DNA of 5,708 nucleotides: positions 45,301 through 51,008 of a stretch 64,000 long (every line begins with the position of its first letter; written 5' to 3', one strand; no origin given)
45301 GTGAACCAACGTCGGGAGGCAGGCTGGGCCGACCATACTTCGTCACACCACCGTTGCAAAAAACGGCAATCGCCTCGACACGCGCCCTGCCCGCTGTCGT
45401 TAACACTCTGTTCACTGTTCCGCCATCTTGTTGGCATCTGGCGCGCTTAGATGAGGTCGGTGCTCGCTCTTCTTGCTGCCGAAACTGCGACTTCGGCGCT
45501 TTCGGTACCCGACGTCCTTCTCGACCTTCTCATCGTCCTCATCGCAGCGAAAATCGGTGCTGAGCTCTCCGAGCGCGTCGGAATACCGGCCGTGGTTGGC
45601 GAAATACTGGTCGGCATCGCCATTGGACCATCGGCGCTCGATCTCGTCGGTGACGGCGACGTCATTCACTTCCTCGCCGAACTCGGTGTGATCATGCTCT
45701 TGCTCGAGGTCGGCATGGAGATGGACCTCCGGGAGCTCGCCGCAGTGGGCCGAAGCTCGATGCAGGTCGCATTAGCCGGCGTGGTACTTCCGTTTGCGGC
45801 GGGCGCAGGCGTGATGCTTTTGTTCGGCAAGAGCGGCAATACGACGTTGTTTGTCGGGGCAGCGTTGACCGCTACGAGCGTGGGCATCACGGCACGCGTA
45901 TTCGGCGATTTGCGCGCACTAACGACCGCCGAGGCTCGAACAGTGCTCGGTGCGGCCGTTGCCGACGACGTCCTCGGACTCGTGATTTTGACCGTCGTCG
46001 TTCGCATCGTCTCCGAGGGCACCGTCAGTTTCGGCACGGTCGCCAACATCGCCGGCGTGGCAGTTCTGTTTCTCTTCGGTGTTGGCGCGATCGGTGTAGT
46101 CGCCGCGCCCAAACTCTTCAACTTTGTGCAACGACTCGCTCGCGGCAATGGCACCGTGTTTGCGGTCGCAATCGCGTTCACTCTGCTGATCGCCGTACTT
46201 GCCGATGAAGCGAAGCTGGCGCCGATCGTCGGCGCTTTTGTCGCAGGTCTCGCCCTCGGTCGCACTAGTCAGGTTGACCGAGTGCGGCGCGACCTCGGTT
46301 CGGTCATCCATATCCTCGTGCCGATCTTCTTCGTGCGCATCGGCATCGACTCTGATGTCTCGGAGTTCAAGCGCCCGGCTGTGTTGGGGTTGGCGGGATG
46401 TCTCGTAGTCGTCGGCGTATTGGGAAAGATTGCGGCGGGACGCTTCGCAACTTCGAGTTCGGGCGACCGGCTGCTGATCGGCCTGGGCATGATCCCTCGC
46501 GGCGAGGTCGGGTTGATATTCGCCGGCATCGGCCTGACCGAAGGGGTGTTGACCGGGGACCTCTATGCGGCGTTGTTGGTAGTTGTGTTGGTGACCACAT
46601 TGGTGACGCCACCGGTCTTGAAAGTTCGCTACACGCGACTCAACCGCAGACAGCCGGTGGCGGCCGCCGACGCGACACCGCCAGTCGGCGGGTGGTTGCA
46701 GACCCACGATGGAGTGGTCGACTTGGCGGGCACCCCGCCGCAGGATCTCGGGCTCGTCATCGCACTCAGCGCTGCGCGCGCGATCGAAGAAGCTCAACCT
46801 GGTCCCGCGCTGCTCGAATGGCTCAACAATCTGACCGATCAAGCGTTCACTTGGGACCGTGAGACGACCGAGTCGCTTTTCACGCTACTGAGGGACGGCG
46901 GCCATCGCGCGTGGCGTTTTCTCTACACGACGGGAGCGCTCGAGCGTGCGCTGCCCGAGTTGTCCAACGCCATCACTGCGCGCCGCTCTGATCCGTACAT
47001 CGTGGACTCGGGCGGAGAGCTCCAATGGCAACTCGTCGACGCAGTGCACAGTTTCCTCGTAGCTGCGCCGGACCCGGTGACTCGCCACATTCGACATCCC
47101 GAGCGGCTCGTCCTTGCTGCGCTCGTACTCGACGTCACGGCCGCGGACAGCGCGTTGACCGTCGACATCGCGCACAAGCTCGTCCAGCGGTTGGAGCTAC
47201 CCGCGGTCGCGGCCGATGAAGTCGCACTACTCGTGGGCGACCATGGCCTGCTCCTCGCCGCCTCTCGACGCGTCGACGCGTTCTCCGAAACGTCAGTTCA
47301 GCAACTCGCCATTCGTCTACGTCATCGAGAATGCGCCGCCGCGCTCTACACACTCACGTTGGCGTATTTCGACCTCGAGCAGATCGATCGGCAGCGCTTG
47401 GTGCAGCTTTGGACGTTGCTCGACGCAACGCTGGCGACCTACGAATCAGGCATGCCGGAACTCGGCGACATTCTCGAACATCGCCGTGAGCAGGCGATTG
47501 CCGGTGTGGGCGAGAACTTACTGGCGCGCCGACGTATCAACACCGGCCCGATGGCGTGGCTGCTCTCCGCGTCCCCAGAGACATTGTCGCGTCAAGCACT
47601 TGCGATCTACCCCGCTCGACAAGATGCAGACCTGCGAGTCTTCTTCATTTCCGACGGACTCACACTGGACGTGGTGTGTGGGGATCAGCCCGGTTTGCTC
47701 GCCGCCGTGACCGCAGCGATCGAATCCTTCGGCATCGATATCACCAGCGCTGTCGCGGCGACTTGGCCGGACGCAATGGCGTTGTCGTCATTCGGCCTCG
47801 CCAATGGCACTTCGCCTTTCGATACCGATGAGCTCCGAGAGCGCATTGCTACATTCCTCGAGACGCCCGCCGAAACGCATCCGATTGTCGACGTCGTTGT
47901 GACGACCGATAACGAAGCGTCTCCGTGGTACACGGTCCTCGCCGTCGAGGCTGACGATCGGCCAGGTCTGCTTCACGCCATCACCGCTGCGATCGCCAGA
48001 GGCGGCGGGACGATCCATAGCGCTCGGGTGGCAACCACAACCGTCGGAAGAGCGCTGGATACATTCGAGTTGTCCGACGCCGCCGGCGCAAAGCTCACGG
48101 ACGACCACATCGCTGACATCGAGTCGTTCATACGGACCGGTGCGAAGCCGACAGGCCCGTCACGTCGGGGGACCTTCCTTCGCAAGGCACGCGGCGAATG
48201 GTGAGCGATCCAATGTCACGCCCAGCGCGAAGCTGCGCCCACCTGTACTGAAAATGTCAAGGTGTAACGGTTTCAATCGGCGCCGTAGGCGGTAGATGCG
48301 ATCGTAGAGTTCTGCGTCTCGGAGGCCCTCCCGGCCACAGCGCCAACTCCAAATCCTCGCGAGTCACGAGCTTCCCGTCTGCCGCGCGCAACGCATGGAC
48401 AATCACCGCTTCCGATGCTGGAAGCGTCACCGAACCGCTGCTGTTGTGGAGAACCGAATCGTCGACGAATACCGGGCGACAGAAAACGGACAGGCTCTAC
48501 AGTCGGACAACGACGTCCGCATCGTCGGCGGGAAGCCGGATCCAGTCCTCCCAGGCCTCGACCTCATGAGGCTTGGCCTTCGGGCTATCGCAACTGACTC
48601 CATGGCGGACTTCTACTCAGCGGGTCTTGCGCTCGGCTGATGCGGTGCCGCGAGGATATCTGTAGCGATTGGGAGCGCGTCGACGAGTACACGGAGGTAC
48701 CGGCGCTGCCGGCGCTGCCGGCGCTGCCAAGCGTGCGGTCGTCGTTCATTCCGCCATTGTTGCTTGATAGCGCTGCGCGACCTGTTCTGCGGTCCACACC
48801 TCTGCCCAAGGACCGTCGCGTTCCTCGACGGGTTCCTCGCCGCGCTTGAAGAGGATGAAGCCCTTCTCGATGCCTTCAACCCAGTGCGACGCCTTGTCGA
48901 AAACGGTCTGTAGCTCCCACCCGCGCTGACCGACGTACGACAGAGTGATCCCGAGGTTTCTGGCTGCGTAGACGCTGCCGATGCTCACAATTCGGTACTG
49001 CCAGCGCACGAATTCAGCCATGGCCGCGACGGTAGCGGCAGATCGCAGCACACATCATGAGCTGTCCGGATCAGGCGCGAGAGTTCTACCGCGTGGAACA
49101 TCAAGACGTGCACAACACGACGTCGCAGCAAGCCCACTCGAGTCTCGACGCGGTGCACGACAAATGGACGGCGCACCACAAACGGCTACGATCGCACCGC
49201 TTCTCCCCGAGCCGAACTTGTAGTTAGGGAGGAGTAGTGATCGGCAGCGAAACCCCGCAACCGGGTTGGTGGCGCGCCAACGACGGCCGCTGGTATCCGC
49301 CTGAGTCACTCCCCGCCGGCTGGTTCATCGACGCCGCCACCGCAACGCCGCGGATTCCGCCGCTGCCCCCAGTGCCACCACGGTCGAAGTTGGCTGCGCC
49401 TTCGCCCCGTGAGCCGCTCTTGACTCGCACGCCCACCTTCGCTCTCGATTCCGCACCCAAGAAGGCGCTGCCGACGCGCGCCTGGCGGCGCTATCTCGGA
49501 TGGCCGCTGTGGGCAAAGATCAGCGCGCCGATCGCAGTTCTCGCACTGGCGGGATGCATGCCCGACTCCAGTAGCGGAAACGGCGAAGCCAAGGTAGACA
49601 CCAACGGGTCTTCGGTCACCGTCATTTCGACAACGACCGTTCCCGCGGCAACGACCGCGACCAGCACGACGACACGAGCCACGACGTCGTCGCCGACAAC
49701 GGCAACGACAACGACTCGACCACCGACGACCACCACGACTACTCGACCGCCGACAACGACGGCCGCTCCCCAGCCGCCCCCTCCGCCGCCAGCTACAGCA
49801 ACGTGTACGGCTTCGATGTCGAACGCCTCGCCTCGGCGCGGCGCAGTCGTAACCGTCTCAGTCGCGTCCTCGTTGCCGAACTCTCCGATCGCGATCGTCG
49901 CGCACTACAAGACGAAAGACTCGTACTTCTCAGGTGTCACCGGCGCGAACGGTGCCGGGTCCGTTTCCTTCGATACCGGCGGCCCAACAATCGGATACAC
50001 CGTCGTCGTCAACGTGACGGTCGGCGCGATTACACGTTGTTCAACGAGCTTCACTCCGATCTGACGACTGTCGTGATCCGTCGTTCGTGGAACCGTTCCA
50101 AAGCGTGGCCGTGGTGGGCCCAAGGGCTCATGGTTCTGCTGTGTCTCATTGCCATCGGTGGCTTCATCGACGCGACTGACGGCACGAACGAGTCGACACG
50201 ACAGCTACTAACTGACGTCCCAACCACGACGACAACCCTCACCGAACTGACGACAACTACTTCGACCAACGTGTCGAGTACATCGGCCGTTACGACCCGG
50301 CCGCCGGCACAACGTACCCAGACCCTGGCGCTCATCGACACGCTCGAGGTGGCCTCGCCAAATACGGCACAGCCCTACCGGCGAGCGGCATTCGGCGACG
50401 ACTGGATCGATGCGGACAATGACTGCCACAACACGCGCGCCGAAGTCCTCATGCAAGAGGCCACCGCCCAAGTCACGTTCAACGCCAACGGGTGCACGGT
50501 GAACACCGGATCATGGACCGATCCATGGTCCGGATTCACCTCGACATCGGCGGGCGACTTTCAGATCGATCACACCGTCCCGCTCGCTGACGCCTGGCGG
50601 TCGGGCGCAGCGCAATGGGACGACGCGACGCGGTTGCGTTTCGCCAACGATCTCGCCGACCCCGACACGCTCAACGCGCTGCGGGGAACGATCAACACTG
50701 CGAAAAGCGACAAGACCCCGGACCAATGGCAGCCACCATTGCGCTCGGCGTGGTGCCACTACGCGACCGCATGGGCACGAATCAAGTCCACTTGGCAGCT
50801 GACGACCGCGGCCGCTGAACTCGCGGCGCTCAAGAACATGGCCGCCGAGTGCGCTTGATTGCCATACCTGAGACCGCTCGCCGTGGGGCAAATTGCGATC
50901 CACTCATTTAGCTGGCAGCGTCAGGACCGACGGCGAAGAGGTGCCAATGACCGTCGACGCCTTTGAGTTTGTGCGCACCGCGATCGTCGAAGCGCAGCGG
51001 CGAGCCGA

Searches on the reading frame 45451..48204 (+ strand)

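Call 48: search_protein_families(library=pfam, proteins=[window:45451-48204:+], max_evalue=0.00001)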
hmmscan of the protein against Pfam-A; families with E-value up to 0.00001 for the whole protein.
window:45451-48204:+ (917 aa): 3 families
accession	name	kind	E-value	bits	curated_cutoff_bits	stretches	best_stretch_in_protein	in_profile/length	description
PF00999.27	Na_H_Exchanger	-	1.8e-60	205.2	26.2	1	31-390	3-369/375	Sodium/hydrogen exchanger, transmembrane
PF01842.31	ACT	-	2.9e-14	52.9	27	1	828-888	1-62/66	ACT domain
PF13291.12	ACT_4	-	3.2e-07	31.3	27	0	738-771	8-41/80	ACT domain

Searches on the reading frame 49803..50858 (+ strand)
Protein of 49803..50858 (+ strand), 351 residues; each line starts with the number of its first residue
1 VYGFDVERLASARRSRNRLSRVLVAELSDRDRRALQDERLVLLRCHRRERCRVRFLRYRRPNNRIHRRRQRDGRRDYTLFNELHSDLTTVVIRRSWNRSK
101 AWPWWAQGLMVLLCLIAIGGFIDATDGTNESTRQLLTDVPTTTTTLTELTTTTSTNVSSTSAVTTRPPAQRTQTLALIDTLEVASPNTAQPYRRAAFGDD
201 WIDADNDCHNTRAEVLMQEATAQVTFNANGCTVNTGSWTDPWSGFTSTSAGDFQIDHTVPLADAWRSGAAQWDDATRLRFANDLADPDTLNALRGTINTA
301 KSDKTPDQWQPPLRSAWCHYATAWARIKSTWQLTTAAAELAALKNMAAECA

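Call 48: search_protein_families(library=pfam, proteins=[window:49803-50858:+], max_evalue=0.00001)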
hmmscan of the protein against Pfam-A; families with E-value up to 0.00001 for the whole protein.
window:49803-50858:+ (351 aa): 1 family
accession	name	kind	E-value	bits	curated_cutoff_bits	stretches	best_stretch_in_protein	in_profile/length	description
PF07510.16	GmrSD_C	-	6e-07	29.9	23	1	200-343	10-135/138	GmrSD restriction endonucleases, C-terminal domain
